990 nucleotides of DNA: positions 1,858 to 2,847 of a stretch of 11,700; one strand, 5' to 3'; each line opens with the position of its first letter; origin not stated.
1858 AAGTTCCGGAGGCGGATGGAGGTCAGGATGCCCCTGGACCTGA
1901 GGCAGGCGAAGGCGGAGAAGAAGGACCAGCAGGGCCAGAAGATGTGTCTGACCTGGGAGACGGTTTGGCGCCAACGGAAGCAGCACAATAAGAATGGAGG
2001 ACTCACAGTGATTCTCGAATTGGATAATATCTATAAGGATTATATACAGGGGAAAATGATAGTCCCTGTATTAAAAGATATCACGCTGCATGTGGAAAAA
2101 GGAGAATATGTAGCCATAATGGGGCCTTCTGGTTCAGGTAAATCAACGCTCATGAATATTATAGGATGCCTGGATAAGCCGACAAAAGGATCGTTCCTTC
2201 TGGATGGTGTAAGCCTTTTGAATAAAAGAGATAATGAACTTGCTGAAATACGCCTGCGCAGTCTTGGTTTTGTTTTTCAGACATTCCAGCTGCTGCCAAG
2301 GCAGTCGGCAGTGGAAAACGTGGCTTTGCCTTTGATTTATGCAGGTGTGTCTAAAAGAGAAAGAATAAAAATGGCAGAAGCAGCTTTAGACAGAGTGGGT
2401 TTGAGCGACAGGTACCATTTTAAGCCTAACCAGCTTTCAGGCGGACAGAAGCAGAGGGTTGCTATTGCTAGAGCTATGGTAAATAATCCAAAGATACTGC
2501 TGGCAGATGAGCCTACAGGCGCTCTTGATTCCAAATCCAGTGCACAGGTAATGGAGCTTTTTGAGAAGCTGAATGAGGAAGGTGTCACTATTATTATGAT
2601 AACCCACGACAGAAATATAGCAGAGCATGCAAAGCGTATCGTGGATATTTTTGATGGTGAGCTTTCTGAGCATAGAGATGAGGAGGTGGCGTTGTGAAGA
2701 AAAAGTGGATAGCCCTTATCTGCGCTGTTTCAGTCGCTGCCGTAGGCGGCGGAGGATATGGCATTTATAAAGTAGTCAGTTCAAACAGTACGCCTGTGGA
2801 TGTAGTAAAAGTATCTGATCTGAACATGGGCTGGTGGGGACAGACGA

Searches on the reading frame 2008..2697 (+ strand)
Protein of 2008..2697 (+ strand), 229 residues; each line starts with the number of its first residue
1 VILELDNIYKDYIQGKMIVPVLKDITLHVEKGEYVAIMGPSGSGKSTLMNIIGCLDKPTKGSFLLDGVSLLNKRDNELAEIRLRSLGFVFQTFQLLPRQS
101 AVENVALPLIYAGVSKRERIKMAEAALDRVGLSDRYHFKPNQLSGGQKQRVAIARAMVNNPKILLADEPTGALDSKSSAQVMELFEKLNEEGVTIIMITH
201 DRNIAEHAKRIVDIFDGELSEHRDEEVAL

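Call 5: search_protein_families(library=pfam, proteins=[window:2020-2697:+], max_evalue=1)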
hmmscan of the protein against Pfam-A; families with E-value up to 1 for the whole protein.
window:2020-2697:+ (225 aa): 27 families (the best 25 are shown)
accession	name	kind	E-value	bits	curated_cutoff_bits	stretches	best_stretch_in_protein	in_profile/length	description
PF00005.33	ABC_tran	-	1.9e-35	122.8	25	1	18-166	1-136/137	ABC transporter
PF02463.25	SMC_N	-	5.8e-10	39.4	40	1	29-212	25-213/220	RecF/RecN/SMC N terminal domain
PF13304.12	AAA_21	-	1.2e-07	32.5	27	2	124-198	223-300/304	AAA domain, putative AbiEii toxin, Type IV TA system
PF13555.12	AAA_29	-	0.00019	21.6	27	1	22-45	16-39/61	P-loop containing region of AAA domain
PF03193.22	RsgA_GTPase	-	0.0026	18.1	30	1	25-48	104-126/174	RsgA GTPase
PF01926.29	MMR_HSR1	-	0.0052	17.3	21.9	1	31-47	2-18/113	50S ribosome-binding GTPase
PF13191.12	AAA_16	-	0.0076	17.2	32.6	1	28-46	24-42/167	AAA ATPase domain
PF20720.3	nSTAND3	-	0.009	16.2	27.2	1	20-48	9-37/155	Novel STAND NTPase 3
PF20703.3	nSTAND1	-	0.011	15.8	27.1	1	20-46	25-51/379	Novel STAND NTPase 1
PF13166.12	AAA_13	-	0.018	14.2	36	0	32-90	20-76/713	AAA domain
PF13238.12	AAA_18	-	0.021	15.7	29.4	1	31-48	1-18/128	AAA domain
PF06745.19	ATPase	-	0.025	14.4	26.6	0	175-201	142-168/231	KaiC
PF00931.28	NB-ARC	-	0.034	13.8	23.5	1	27-48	17-38/248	NB-ARC domain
PF13558.12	SbcC_Walker_B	-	0.048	14.3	27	0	154-182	61-89/90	SbcC/RAD50-like, Walker B motif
PF25199.1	nSTAND_NTPase5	-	0.049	13.9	34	1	25-45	38-58/145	Novel STAND NTPase 5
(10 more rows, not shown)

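Call 76: search_protein_families(library=ncbifam, proteins=[window:2008-2697:+], max_evalue=0.00001)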
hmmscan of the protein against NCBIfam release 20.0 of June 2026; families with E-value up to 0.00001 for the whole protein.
window:2008-2697:+ (229 aa): 189 families (the best 25 are shown)
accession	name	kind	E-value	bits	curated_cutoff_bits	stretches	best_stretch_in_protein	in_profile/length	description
NF007826.0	PRK10535.1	equivalog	4.4e-79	266.4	966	1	2-222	4-224/648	macrolide ABC transporter ATP-binding protein/permease MacB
NF038007.1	ABC_ATP_DarD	equivalog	6e-73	244.9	375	1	3-219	2-218/218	darobactin export ABC transporter ATP-binding protein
TIGR02211.1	LolD_lipo_ex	equivalog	3e-68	229.6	307.75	1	2-220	1-220/221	lipoprotein-releasing ABC transporter ATP-binding protein LolD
TIGR02673.1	FtsE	equivalog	3.6e-65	219.6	264.85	1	2-214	1-210/214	cell division ATP-binding protein FtsE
TIGR03608.1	L_ocin_972_ABC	subfamily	5.9e-65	218.6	254.85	1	20-214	12-206/206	putative bacteriocin export ABC transporter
NF008639.0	PRK11629.1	equivalog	1.3e-61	208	360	1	2-222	6-227/234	lipoprotein-releasing ABC transporter ATP-binding protein LolD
TIGR02982.1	heterocyst_DevA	subfamily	6.9e-61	205.6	295.8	1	3-219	2-219/220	ABC exporter ATP-binding subunit, DevA family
NF007879.0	PRK10584.1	equivalog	7.2e-57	192.7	336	1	2-222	6-227/228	putative ABC transporter ATP-binding protein YbbA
NF007027.0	PRK09493.1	equivalog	1.4e-54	185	379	1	4-224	3-219/240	glutamine ABC transporter ATP-binding protein GlnQ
TIGR02315.1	ABC_phnC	equivalog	1.2e-53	182.1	266.1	1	2-219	1-224/243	phosphonate ABC transporter ATP-binding protein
TIGR02314.1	ABC_MetN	equivalog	1.7e-51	175.3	499.7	1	3-221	2-221/343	methionine ABC transporter ATP-binding protein MetN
NF040933.2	ABC_arch_GlcV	equivalog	9.9e-50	169.4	450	1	4-220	4-221/357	glucose ABC transporter ATP-binding protein GlcV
TIGR01186.1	proV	subfamily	1.4e-49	169.1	326.6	1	22-219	9-208/363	betaine/proline/choline family ABC transporter ATP-binding protein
TIGR03265.1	PhnT2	equivalog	8.4e-48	163.4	457.7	1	3-214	5-208/353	putative 2-aminoethylphosphonate ABC transporter ATP-binding protein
TIGR04520.1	ECF_ATPase_1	equivalog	1.2e-46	159.3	315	1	4-221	2-216/269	energy-coupling factor transporter ATPase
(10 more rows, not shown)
